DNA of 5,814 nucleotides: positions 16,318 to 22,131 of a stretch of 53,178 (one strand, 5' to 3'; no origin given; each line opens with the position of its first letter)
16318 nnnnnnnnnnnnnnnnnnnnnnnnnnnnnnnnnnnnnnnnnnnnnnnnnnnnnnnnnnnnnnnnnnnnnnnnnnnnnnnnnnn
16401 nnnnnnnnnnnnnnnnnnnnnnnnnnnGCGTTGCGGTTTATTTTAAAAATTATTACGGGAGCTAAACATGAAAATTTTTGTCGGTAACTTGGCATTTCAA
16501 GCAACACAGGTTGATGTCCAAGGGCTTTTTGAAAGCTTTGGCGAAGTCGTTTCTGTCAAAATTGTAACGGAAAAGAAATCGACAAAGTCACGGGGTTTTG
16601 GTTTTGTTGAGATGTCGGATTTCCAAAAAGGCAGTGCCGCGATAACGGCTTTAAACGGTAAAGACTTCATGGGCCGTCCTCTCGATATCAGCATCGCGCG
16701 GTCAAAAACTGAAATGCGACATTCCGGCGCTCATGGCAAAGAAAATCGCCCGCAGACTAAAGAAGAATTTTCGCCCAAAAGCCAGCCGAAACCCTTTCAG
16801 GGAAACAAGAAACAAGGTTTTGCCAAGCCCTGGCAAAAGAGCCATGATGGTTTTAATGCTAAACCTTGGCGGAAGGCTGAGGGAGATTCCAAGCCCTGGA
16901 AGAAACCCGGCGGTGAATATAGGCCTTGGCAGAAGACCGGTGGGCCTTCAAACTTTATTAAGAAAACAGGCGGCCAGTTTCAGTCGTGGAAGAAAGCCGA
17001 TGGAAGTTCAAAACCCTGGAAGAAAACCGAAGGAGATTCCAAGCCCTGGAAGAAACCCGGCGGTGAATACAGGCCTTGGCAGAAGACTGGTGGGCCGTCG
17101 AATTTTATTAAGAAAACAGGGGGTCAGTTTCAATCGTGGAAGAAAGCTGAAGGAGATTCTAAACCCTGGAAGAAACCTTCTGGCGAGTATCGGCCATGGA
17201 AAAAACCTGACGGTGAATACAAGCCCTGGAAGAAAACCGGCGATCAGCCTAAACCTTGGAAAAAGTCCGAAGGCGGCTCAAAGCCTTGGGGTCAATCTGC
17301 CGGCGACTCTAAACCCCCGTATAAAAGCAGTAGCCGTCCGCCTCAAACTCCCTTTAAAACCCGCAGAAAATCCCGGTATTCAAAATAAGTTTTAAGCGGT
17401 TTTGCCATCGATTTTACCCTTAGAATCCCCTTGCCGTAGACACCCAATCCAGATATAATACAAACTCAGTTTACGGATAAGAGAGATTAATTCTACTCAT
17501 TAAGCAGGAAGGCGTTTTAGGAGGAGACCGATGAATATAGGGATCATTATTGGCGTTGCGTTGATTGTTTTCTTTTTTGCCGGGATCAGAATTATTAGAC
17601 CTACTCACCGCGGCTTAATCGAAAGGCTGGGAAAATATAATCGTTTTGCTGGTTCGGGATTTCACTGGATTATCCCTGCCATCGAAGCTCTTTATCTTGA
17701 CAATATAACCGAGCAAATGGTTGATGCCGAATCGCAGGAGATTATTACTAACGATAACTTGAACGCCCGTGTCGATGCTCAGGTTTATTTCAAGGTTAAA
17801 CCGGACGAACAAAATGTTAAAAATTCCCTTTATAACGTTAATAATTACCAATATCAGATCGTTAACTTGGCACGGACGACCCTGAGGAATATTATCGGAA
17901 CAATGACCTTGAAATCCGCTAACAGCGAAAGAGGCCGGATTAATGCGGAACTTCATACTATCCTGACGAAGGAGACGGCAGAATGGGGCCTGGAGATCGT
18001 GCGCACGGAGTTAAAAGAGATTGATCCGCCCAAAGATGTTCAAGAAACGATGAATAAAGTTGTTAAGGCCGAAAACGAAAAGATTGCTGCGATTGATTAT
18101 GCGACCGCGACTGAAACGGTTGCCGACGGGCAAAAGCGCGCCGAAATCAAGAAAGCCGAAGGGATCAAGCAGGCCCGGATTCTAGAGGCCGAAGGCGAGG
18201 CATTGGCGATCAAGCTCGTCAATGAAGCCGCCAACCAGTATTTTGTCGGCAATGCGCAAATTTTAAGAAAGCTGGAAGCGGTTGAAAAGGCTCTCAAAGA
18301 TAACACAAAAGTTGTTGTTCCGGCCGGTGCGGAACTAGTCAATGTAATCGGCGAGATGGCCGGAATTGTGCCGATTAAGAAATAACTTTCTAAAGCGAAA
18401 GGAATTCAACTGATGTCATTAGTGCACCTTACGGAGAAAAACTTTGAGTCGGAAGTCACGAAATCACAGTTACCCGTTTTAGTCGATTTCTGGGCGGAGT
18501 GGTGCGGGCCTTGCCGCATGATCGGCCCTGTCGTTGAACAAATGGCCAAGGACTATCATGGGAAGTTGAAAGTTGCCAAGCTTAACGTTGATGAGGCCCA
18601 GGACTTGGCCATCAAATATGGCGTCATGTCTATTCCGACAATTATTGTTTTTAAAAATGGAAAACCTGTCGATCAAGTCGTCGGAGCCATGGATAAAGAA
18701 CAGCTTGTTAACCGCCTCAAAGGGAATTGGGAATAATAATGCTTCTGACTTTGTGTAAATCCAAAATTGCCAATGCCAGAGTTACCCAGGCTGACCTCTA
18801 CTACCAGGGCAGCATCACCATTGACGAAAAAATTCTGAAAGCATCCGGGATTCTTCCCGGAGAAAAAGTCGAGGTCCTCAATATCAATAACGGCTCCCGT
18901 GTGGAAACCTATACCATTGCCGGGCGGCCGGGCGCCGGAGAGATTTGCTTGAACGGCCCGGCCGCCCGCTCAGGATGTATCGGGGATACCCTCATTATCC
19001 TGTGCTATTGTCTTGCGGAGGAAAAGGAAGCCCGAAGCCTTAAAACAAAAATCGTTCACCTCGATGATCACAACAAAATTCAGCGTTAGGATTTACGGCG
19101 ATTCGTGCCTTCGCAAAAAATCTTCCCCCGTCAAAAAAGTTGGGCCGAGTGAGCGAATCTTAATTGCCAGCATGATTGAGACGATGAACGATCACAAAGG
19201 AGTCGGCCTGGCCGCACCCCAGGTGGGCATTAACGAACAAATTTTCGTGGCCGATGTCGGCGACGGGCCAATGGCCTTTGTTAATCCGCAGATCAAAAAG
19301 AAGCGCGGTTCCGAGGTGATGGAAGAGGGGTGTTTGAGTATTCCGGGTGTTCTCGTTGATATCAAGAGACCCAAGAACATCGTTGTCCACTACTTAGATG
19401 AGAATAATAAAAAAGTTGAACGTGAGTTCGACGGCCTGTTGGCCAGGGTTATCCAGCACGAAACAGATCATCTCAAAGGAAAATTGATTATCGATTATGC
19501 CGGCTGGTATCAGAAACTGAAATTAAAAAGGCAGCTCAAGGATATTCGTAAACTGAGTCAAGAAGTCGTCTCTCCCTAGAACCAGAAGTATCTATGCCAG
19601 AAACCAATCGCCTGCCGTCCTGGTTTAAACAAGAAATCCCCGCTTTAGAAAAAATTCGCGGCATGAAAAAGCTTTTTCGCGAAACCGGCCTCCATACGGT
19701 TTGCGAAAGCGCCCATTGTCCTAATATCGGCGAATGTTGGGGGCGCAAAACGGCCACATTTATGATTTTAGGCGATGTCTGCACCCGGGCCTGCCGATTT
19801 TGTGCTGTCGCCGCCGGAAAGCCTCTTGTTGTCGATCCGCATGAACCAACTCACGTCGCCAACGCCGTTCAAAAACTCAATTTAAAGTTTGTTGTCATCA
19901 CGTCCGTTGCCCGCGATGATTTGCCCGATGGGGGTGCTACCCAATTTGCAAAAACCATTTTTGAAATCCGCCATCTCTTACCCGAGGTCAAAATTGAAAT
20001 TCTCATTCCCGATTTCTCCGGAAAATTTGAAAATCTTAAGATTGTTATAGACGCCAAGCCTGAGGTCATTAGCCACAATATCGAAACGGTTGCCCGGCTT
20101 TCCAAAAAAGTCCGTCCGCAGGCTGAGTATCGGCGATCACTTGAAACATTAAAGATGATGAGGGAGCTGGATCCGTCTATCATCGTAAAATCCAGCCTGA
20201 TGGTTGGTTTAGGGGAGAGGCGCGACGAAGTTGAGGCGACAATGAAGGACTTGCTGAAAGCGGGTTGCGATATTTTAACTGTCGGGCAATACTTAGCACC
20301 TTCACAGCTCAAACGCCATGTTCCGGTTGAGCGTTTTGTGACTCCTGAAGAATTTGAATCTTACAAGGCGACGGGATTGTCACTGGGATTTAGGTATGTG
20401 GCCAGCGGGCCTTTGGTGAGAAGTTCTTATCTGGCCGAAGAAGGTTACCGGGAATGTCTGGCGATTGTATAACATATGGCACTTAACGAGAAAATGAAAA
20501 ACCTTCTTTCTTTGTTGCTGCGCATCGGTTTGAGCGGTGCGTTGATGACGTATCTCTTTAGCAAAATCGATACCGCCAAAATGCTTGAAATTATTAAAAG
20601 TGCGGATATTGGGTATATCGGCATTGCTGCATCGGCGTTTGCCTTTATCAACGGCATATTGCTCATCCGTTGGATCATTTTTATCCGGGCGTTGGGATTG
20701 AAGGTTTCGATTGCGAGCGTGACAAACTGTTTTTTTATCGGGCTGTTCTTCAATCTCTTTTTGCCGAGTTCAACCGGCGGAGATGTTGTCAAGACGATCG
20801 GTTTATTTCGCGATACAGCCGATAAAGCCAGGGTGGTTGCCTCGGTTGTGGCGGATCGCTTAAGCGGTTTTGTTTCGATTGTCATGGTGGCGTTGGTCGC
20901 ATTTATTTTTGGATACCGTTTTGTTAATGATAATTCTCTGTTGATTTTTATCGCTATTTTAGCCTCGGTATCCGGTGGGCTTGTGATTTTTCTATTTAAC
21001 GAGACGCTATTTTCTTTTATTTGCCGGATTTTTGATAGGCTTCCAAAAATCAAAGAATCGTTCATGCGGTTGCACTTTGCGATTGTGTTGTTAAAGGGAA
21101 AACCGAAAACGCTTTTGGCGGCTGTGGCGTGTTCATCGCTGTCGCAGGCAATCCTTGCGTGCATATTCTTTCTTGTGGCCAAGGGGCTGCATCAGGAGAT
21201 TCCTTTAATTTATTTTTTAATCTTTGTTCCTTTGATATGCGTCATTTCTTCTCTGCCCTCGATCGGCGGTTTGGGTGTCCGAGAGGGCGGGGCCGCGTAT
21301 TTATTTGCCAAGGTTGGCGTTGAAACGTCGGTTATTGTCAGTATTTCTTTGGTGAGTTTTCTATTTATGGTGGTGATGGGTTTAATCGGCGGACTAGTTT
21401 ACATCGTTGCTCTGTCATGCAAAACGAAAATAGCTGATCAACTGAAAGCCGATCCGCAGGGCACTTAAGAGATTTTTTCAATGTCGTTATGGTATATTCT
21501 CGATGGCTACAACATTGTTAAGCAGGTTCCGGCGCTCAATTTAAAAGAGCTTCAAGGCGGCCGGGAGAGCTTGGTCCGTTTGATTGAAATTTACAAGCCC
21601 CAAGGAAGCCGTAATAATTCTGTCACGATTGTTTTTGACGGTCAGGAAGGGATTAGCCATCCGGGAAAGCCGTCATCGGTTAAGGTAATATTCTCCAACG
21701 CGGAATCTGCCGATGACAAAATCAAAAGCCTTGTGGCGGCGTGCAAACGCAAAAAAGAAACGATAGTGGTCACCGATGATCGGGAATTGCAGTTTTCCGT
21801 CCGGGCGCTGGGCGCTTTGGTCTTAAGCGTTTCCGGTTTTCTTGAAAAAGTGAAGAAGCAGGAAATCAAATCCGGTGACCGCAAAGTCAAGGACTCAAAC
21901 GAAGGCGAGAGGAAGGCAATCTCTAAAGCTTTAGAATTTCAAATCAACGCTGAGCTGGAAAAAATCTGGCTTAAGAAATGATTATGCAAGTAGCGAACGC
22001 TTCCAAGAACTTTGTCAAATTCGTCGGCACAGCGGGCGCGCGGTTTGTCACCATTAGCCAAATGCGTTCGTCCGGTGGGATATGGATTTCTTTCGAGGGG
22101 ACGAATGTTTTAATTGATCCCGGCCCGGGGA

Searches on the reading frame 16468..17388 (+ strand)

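Call 64: search_protein_families(library=pfam, proteins=[window:16468-17388:+], max_evalue=0.00001)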
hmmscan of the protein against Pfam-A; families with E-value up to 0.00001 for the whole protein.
window:16468-17388:+ (306 aa): 1 family
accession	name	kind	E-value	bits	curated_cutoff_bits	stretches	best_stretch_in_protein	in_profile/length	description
PF00076.28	RRM_1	-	2.7e-16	59.6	20.7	1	3-72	1-69/70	RNA recognition motif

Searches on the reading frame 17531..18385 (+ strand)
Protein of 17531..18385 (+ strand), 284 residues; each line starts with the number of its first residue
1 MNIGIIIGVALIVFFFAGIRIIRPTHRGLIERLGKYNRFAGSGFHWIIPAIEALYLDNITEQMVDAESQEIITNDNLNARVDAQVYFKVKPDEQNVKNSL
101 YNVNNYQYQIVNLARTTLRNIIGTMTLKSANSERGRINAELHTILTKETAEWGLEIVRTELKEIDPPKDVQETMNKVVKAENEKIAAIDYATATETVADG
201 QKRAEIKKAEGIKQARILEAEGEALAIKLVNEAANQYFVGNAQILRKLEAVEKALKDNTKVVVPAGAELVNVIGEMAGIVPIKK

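Call 64: search_protein_families(library=pfam, proteins=[window:17531-18385:+], max_evalue=0.00001)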
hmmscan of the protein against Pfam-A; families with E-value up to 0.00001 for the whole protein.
window:17531-18385:+ (284 aa): 1 family
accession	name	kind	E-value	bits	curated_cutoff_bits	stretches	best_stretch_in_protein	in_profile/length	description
PF01145.31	Band_7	-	1.2e-37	130.1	23.6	1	21-193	2-174/176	SPFH domain / Band 7 family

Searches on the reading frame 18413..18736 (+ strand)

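Call 64: search_protein_families(library=pfam, proteins=[window:18413-18736:+], max_evalue=0.00001)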
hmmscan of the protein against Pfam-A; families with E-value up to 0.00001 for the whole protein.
window:18413-18736:+ (107 aa): 4 families
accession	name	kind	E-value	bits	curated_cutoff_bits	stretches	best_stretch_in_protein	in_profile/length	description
PF00085.26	Thioredoxin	-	7.1e-35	119.6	23.5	1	3-103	2-102/103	Thioredoxin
PF13098.12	Thioredoxin_2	-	2.7e-11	44.2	27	1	16-100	2-102/104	Thioredoxin-like domain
PF13905.12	Thioredoxin_8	-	8.3e-08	32.9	27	0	21-62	3-46/94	Thioredoxin-like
PF14595.12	Thioredoxin_9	-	8.6e-06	26.1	25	1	21-82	44-106/129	Thioredoxin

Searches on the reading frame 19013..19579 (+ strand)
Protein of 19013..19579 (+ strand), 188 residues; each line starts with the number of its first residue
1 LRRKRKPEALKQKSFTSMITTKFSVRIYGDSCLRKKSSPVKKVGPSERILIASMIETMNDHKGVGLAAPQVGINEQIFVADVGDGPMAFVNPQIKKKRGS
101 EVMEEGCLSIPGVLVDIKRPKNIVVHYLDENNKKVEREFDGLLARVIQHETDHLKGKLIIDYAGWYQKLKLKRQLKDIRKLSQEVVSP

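Call 64: search_protein_families(library=pfam, proteins=[window:19013-19579:+], max_evalue=0.00001)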
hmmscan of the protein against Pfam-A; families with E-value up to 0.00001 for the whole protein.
window:19013-19579:+ (188 aa): 1 family
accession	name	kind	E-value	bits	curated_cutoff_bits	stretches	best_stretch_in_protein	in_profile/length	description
PF01327.26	Pep_deformylase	-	1e-47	162.1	22.8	1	25-163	4-150/156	Polypeptide deformylase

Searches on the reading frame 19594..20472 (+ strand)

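Call 64: search_protein_families(library=pfam, proteins=[window:19594-20472:+], max_evalue=0.00001)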
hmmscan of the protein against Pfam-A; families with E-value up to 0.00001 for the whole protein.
window:19594-20472:+ (292 aa): 2 families
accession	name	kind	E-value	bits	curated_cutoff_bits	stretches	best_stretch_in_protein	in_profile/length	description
PF04055.27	Radical_SAM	-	9.3e-17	62.1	29.5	1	57-220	1-166/166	Radical SAM superfamily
PF16881.10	LIAS_N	-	2.2e-07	31.7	27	1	4-42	58-96/96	N-terminal domain of lipoyl synthase of Radical_SAM family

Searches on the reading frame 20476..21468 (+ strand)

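Call 64: search_protein_families(library=pfam, proteins=[window:20476-21468:+], max_evalue=0.00001)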
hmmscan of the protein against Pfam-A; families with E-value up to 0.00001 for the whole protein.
window:20476-21468:+ (330 aa): 1 family
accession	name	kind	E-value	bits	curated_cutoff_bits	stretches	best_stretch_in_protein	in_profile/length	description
PF03706.18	LPG_synthase_TM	-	1.2e-40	140.4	33.4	1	14-305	2-301/302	Lysylphosphatidylglycerol synthase TM region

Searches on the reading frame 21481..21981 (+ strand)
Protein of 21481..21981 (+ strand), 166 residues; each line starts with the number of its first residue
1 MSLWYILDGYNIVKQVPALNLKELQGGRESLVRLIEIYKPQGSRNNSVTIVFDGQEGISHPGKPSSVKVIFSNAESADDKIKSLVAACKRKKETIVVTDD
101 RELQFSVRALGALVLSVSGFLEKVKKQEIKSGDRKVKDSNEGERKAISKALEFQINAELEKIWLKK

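Call 64: search_protein_families(library=pfam, proteins=[window:21481-21981:+], max_evalue=0.00001)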
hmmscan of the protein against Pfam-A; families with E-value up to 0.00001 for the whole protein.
window:21481-21981:+ (166 aa): 1 family
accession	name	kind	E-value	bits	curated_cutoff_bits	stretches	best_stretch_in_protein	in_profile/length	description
PF05991.17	NYN_YacP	-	3.5e-26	92.6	24.6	1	6-162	2-164/166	YacP-like NYN domain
